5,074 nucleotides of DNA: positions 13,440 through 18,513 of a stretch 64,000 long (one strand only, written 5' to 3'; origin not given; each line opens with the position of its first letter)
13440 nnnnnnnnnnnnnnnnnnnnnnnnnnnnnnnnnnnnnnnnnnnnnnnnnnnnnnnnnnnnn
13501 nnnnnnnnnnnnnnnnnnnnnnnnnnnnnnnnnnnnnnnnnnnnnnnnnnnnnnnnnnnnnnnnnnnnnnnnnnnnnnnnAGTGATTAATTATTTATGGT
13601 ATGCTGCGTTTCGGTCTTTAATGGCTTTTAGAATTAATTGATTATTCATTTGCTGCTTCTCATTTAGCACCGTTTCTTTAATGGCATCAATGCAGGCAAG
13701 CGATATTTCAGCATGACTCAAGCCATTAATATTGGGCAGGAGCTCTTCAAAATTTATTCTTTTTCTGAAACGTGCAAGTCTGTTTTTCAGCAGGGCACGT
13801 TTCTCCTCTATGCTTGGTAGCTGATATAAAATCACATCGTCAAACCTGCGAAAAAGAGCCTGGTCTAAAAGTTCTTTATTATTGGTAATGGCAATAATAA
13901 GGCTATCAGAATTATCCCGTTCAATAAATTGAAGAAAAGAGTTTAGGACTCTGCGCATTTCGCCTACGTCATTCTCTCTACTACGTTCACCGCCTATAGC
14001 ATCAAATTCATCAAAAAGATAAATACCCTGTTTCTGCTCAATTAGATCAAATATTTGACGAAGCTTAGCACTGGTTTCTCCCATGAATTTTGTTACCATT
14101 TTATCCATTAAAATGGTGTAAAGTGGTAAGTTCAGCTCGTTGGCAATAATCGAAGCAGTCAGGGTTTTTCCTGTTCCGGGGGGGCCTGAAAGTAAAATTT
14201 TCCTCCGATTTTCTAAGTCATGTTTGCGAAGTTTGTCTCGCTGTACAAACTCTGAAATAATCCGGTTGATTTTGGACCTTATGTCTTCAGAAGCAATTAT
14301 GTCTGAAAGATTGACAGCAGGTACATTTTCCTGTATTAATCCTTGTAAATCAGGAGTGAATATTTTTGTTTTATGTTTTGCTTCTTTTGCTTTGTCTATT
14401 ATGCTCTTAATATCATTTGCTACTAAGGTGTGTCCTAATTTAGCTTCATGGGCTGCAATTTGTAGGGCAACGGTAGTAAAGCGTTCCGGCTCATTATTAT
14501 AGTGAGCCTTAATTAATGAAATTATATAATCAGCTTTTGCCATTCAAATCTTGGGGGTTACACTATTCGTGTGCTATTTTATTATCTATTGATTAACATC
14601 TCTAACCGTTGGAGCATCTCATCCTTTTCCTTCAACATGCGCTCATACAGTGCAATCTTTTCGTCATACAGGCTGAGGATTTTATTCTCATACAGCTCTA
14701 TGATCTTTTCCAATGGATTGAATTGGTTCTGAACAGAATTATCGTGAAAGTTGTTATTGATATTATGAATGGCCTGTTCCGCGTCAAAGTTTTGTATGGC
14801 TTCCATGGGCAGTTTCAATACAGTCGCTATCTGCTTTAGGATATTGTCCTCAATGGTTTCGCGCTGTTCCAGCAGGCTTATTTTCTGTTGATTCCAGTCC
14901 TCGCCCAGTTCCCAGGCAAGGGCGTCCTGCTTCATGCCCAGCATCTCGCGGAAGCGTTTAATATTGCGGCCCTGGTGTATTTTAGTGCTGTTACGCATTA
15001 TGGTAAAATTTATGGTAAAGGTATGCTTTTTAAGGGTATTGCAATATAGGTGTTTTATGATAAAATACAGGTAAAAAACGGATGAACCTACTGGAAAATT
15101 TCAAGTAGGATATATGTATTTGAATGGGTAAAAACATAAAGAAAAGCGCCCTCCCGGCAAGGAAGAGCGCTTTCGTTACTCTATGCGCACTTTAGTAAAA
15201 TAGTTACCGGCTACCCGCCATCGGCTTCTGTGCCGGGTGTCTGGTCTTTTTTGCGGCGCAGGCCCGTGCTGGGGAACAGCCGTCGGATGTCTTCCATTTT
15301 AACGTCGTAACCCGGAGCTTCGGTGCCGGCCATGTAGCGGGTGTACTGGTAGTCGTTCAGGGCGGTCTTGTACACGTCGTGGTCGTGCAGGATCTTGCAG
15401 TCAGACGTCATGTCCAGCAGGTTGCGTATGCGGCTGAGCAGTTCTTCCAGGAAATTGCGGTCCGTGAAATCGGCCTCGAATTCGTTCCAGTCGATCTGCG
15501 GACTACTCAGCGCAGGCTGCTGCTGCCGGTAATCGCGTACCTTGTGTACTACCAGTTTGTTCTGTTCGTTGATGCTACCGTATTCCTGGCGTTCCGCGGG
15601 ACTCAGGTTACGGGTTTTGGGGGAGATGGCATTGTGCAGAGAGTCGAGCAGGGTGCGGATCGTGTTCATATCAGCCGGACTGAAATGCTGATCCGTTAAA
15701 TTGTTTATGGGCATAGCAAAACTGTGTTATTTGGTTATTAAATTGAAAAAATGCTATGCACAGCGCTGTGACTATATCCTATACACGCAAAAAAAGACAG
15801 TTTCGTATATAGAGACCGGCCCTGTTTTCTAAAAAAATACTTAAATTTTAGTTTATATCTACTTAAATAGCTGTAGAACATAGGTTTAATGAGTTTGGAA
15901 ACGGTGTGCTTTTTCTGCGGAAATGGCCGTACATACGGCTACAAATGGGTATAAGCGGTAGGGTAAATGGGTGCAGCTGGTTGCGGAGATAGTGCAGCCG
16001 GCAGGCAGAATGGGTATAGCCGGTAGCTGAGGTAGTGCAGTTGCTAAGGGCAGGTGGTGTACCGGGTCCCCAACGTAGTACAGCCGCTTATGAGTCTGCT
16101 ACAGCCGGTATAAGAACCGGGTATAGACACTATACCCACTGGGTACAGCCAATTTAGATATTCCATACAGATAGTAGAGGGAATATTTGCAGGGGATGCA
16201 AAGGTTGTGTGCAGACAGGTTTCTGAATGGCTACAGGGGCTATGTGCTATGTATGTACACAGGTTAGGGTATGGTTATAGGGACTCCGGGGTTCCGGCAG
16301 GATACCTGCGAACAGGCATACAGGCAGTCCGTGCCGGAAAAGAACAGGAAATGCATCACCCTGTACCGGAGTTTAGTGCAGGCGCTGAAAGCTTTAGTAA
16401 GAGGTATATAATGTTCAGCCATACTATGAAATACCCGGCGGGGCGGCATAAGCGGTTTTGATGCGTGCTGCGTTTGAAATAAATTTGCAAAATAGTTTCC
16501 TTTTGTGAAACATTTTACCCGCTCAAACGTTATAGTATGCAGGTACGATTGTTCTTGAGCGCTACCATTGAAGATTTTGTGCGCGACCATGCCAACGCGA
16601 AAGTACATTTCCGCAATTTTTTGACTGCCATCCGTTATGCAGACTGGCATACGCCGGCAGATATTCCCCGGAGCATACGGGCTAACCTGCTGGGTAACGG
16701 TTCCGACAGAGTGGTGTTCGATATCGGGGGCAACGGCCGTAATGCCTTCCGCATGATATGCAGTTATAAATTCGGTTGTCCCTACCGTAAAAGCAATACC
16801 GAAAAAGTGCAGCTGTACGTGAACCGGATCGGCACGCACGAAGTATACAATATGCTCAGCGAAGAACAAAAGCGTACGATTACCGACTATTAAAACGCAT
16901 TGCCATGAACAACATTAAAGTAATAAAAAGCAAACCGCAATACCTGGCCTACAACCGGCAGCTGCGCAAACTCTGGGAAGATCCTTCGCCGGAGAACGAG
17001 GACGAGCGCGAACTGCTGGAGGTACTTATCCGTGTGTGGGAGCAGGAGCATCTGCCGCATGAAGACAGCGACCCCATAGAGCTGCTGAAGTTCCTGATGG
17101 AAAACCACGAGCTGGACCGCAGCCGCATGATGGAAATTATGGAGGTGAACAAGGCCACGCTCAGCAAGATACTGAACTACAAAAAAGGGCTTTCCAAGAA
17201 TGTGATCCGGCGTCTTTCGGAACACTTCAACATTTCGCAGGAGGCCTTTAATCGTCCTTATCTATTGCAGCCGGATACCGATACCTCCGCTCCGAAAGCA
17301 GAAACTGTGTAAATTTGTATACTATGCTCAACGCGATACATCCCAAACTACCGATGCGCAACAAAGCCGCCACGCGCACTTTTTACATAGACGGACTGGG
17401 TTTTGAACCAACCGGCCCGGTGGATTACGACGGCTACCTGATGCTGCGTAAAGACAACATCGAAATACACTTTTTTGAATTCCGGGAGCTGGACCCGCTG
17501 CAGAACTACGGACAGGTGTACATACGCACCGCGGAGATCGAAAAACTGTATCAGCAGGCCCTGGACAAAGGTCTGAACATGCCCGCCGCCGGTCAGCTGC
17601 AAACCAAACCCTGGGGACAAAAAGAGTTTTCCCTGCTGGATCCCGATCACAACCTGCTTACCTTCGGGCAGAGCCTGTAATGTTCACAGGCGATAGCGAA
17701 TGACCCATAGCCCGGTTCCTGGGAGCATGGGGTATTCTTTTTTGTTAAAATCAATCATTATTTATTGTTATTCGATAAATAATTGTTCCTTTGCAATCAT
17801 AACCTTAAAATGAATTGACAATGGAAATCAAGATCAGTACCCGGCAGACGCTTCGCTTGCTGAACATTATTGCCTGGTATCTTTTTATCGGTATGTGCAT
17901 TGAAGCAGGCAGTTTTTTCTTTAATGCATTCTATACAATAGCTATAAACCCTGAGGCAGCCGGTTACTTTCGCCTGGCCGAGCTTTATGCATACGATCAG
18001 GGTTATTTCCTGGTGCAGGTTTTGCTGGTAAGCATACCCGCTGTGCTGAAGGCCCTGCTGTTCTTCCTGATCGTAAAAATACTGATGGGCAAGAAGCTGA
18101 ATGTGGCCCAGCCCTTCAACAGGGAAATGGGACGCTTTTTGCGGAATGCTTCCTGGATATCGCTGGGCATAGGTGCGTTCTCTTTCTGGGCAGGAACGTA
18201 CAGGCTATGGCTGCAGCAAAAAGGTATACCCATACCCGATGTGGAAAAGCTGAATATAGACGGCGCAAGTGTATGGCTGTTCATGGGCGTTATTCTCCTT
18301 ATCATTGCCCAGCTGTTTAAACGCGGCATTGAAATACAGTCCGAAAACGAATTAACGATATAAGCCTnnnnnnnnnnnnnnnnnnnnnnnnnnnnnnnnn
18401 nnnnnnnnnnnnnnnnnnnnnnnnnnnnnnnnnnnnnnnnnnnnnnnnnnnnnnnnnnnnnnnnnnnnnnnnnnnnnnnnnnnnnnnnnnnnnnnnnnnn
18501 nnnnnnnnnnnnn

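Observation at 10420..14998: AT-rich XRE / AAA ATPase / S8 subtilase / 204-aa cassette: candidate uncharacterised defence or abortive-infection-type module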

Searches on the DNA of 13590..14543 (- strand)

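Call 68: search_dna_similar(query=L036:4001-7501:+, collection=plasmids, mode=near, max_rows=40)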
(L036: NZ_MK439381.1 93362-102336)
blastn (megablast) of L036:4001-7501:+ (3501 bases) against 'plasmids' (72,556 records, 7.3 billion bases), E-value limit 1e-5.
Records with a match: 57; places in all: 57; records where one place covers at least 80% of the query: 55.
Best place of each record, by identity: >=99% 15; 95-99% 33; 90-95% 4; 80-90% 3; 60-80% 2.
By first word of the organism name: Agrobacterium 43; Rhizobium 11; Neorhizobium 1; Deinococcus 1; Methylocystis 1.
By predicted mobility (MOB-suite, as given by PLSDB): conjugative 37; non-mobilizable 20.
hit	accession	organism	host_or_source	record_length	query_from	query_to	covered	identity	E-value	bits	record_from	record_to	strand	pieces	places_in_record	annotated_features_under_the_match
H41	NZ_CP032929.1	Agrobacterium tumefaciens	Rubus sp.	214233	1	3501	100%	100.0%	0e+0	6466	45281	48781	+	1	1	S8 family peptidase | ATP-binding protein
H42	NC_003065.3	Agrobacterium fabrum str. C58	-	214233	1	3501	100%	100.0%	0e+0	6466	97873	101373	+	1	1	S8 family peptidase | ATP-binding protein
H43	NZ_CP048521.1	Agrobacterium tumefaciens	walnut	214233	1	3501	100%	100.0%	0e+0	6466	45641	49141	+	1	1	S8 family peptidase | ATP-binding protein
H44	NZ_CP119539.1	Agrobacterium fabrum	-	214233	1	3501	100%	100.0%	0e+0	6466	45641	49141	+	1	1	S8 family peptidase | ATP-binding protein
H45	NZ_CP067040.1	Agrobacterium fabrum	-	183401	1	3501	100%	100.0%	0e+0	6466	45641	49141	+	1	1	S8 family peptidase | ATP-binding protein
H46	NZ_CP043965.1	Agrobacterium fabrum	Prosopis cineraria,pure bacterial ...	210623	1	3501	100%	100.0%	0e+0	6466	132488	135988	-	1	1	S8 family peptidase | ATP-binding protein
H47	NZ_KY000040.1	Agrobacterium fabrum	-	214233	1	3501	100%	100.0%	0e+0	6466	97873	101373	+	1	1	S8 family peptidase | ATP-binding protein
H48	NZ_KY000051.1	Agrobacterium tumefaciens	-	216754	1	3501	100%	100.0%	0e+0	6466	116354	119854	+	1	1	S8 family peptidase | ATP-binding protein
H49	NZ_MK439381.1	Agrobacterium tumefaciens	apple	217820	1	3501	100%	100.0%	0e+0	6466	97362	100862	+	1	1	S8 family peptidase | ATP-binding protein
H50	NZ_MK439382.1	Agrobacterium tumefaciens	Cherry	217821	1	3501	100%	100.0%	0e+0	6466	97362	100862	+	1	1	S8 family peptidase | ATP-binding protein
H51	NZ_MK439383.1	Agrobacterium tumefaciens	Rose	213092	1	3501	100%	100.0%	0e+0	6466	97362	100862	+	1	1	S8 family peptidase | ATP-binding protein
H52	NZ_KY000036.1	Agrobacterium fabrum str. C58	-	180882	1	3501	100%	100.0%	0e+0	6466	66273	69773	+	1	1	S8 family peptidase | ATP-binding protein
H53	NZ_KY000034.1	Agrobacterium sp.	-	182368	1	3501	100%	100.0%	0e+0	6466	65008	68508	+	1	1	S8 family peptidase | ATP-binding protein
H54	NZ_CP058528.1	Agrobacterium tumefaciens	-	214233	1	3501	100%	100.0%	0e+0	6466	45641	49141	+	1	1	S8 family peptidase | ATP-binding protein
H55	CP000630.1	Rhizobium rhizogenes K84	-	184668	1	3501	100%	100.0%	0e+0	6460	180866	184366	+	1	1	conserved hypothetical protein | ATPase | hypothetical protein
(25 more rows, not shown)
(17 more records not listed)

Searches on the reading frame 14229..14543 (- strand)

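Call 72: search_protein_families(library=pfam, proteins=[window:14229-14543:-], max_evalue=10)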
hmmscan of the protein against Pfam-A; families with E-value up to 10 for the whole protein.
seq(105 aa): 1 family
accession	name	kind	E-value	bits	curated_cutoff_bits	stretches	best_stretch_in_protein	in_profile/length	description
PF22238.1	RIP_P131-like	-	0.019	15.7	27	1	9-57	7-57/96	RIP/P131 family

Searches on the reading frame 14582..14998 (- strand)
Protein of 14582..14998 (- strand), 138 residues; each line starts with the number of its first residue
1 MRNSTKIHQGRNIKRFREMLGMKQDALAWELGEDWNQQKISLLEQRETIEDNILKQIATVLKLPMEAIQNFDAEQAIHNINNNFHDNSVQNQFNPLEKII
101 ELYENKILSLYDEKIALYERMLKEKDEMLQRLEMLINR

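Call 3: search_protein_families(library=padloc, proteins=[window:14582-14998:-], max_evalue=0.01)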
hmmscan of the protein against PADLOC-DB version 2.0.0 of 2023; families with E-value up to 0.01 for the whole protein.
window:14582-14998:- (138 aa): 3 families
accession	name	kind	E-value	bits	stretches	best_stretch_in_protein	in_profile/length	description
PDLC02926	HTH_VI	-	6.5e-07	27.5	1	10-88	3-80/92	-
PDLC02124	Csn2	-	0.00033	18.6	1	36-106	87-160/221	-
PDLC04636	PDC-M41A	-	0.0031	15.3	1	42-113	171-241/281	-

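Call 4: search_protein_families(library=pfam, proteins=[window:14582-14998:-], max_evalue=0.01)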
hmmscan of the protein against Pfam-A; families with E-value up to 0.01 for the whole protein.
window:14582-14998:- (138 aa): 3 families
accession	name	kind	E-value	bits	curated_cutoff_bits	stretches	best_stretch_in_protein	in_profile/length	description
PF16156.12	DUF4864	-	0.0057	17.3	27.1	1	55-134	6-80/117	Domain of unknown function (DUF4864)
PF13560.12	HTH_31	-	0.0076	17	27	0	10-64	3-57/64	Helix-turn-helix domain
PF01381.28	HTH_3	-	0.009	16.5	23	0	13-66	1-53/55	Helix-turn-helix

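Call 32: find_homologous_proteins(query=window:14582-14998:-, max_evalue=0.001)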
Query window:14582-14998:- (138 aa): 7548 proteins with E <= 0.001 among 7576 candidates; the best 120 are listed.
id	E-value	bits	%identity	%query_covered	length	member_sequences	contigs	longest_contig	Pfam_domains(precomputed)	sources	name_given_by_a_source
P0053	1.6e-81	288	100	100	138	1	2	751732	-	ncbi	ncbi:MAG: XRE family transcriptional regulator [Flavobacteriales bacterium]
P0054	2.2e-63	230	78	96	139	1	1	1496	-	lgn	-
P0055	1.6e-61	224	77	96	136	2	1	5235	-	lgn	-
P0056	1.6e-58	214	77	94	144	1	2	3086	-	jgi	jgi:transcriptional regulator with XRE-family HTH domain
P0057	2.3e-58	214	81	90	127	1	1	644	-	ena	-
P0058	1.3e-53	198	73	99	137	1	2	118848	-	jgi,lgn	-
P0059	1.2e-52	195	73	99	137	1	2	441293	-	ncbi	ncbi:MAG: helix-turn-helix transcriptional regulator [Flavobacteriales bacterium]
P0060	1.3e-52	195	72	96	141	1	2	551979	-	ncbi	ncbi:MAG: helix-turn-helix transcriptional regulator [Flavobacteriales bacterium]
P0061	1.4e-52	195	74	99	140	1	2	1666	-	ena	-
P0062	4.1e-52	193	73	99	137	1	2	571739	-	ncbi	ncbi:MAG: helix-turn-helix transcriptional regulator [Flavobacteriales bacterium]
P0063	1.2e-51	192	77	86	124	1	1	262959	-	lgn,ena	-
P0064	1.3e-51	192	71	99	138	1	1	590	-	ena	-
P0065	3.2e-51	190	71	99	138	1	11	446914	-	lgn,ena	-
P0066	9.2e-51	189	70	99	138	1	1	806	-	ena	-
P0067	1.2e-50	189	73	99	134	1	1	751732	-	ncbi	ncbi:MAG: helix-turn-helix transcriptional regulator [Flavobacteriales bacterium]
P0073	3.0e-49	184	66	99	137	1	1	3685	PF01381.29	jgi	jgi:transcriptional regulator with XRE-family HTH domain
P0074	3.4e-49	184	70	93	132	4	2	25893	PF01381.29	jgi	jgi:transcriptional regulator with XRE-family HTH domain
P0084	2.1e-47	178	70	86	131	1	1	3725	PF01381.29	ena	-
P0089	3.0e-47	178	64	99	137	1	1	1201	PF01381.29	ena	-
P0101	6.7e-47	177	64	99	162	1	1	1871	PF01381.29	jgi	jgi:transcriptional regulator with XRE-family HTH domain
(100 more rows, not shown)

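Call 34: find_related_loci(query=window:14582-14998:-, collection=metagenome_contigs, flank=5000)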
Query window:14582-14998:- (138 aa) in metagenome_contigs; peptide patterns used: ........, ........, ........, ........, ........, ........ (x = any residue, [..] = any of these).
600 stretches matched a pattern (row limit reached: there are more); 438 encode a relative of the query (tblastn E <= 1e-3); the best 80 are kept; 80 distinct loci.
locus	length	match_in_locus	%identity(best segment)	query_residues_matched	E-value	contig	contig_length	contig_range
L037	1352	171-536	73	7-132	1e-60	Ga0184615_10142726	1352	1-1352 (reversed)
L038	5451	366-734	70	6-132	4e-57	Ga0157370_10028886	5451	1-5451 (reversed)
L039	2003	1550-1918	70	6-132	4e-58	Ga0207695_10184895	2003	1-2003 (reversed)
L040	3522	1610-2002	67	1-132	8e-56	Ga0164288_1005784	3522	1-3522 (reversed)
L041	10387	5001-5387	69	6-136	5e-55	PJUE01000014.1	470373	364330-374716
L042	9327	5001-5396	64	3-136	2e-54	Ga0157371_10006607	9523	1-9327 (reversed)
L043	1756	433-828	61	6-138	1e-55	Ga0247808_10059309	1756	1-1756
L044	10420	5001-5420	68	1-138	4e-54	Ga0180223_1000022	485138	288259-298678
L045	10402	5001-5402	68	6-136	6e-54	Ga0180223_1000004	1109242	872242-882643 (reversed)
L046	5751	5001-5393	63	6-138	8e-54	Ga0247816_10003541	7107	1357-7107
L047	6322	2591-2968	65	6-136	1e-53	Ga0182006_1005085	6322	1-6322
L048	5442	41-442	61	3-138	8e-54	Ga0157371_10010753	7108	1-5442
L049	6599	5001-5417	62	4-138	2e-53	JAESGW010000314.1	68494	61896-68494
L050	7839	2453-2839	64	1-133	5e-53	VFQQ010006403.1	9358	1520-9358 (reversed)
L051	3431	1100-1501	62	3-138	3e-53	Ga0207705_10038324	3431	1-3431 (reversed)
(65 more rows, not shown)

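Call 39: search_protein_families(library=padloc, alignment_id=A1, max_evalue=0.00001)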
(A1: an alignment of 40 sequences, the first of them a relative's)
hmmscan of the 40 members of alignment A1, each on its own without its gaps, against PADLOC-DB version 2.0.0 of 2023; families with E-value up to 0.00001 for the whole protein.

A. member 1, L040:2121-2705:+ (194 aa): 2 families
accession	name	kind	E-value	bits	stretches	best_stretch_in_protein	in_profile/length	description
PDLC03928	PsyrT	-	1.5e-17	61.2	1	39-192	537-686/689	-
PDLC03962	ShosT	-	2.2e-12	45.4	1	39-192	51-213/237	-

B. families by the number of members that match (of 40 scanned): 214 families (the first 25 are shown)
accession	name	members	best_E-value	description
PDLC02649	DrmMII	2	4.6e-170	DrmMII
PDLC03232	MTase_II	2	1.4e-105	Type II methyltransferase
PDLC02651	DrmMII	2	6.2e-97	DrmMII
PDLC03378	MTase_II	2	1.6e-91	Type II methyltransferase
PDLC03234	MTase_II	2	8.6e-89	Type II methyltransferase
PDLC03326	MTase_II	2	2.4e-80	Type II methyltransferase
PDLC00033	DruM2|DruM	2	2.4e-78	DNA cytosine methylase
PDLC02648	DrmMII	2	6.3e-62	DrmMII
PDLC03272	MTase_II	2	6.6e-62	Type II methyltransferase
PDLC02656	DrmMII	2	4.5e-60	DrmMII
PDLC03237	MTase_II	2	3.8e-59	Type II methyltransferase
PDLC00026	DruM2|DruM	2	2.8e-58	DNA cytosine methylase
PDLC00027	DruM2|DruM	2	2.5e-52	DNA cytosine methylase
PDLC03307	MTase_II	2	2.1e-51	Type II methyltransferase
PDLC00031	DruM2|DruM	2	2.6e-46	DNA cytosine methylase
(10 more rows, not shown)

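Call 40: search_protein_families(library=pfam, alignment_id=A1, max_evalue=0.00001)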
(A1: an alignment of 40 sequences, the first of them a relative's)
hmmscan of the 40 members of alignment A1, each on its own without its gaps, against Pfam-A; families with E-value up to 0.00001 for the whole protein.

A. member 1, L040:2121-2705:+ (194 aa): 1 family
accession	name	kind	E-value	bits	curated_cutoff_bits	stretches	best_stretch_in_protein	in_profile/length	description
PF00156.33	Pribosyltran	-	1.1e-06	28.4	26.3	1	92-182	41-118/158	Phosphoribosyl transferase domain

B. families by the number of members that match (of 40 scanned): 22 families
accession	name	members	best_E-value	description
PF00145.23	DNA_methylase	2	6.7e-67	C-5 cytosine-specific DNA methylase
PF01381.28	HTH_3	2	2.1e-06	Helix-turn-helix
PF20385.3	DUF6680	1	3.3e-40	Family of unknown function (DUF6680)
PF10543.14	ORF6N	1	2.4e-37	ORF6N domain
PF02384.22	N6_Mtase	1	8.6e-34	N-6 DNA Methylase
PF03235.19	GmrSD_N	1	4.6e-32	GmrSD restriction endonuclease, N-terminal domain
PF13175.12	AAA_15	1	1.2e-19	AAA ATPase domain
PF07510.16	GmrSD_C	1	1.3e-19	GmrSD restriction endonucleases, C-terminal domain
PF04383.19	KilA-N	1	1.3e-19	KilA-N domain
PF13589.12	HATPase_c_3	1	2.3e-19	Histidine kinase-, DNA gyrase B-, and HSP90-like ATPase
PF08281.18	Sigma70_r4_2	1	8.3e-13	Sigma-70, region 4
PF13304.12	AAA_21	1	8.2e-12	AAA domain, putative AbiEii toxin, Type IV TA system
PF14367.12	DUF4411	1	1.5e-11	Domain of unknown function (DUF4411)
PF24389.1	ORC-CDC6-like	1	3.5e-11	ORC-CDC6-like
PF04542.20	Sigma70_r2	1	3.5e-10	Sigma-70 region 2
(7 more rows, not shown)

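Call 41: search_protein_families(library=pfam, alignment_id=A2, max_evalue=0.00001)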
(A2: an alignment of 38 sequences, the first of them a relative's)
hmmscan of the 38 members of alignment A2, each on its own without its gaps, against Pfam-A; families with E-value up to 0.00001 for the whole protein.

A. member 1, L039:804-1394:- (196 aa): 0 families

B. families by the number of members that match (of 38 scanned): 5 families
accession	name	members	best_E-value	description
PF08845.15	SymE_toxin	8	4.8e-11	Toxin SymE, type I toxin-antitoxin system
PF00144.29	Beta-lactamase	1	4.3e-54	Beta-lactamase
PF00156.33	Pribosyltran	1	2.4e-14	Phosphoribosyl transferase domain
PF11954.13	DUF3471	1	4.2e-11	Domain of unknown function (DUF3471)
PF05168.19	HEPN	1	7.3e-09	HEPN domain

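Call 52: search_protein_families(library=ncbifam, proteins=[window:14582-14998:-], max_evalue=0.001)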
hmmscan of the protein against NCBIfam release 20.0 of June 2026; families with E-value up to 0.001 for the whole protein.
window:14582-14998:- (138 aa): 0 families

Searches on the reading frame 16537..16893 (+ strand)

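Call 66: search_protein_families(library=pfam, proteins=[window:16537-16893:+], max_evalue=0.001)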
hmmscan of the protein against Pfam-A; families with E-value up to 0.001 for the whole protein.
window:16537-16893:+ (118 aa): 1 family
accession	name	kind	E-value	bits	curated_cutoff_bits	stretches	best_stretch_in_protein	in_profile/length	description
PF09907.15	HigB_toxin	-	1.4e-08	35.3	27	1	24-105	4-72/74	HigB_toxin, RelE-like toxic component of a toxin-antitoxin system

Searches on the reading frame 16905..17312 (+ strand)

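Call 66: search_protein_families(library=pfam, proteins=[window:16905-17312:+], max_evalue=0.001)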
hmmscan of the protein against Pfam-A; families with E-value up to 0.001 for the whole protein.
window:16905-17312:+ (135 aa): 1 family
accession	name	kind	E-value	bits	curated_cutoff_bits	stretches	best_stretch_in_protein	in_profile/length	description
PF13443.12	HTH_26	-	0.00082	20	22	0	62-111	3-53/63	Cro/C1-type HTH DNA-binding domain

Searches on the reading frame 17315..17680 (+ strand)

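Call 66: search_protein_families(library=pfam, proteins=[window:17315-17680:+], max_evalue=0.001)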
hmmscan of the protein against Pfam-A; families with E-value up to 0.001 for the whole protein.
window:17315-17680:+ (121 aa): 2 families
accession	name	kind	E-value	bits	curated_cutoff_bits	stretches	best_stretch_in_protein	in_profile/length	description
PF00903.31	Glyoxalase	-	2.2e-06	28.5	20.6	1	11-116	6-120/121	Glyoxalase/Bleomycin resistance protein/Dioxygenase superfamily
PF12681.13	Glyoxalase_2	-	4.4e-05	23.8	30.1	1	37-121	35-117/118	Glyoxalase-like domain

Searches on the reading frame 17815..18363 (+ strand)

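Call 66: search_protein_families(library=pfam, proteins=[window:17815-18363:+], max_evalue=0.001)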
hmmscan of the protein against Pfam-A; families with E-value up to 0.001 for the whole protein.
window:17815-18363:+ (182 aa): 1 family
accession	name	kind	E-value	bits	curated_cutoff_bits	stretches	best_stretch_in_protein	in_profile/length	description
PF11188.13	DUF2975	-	7.8e-12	45.7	27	1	54-182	19-130/130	Protein of unknown function (DUF2975)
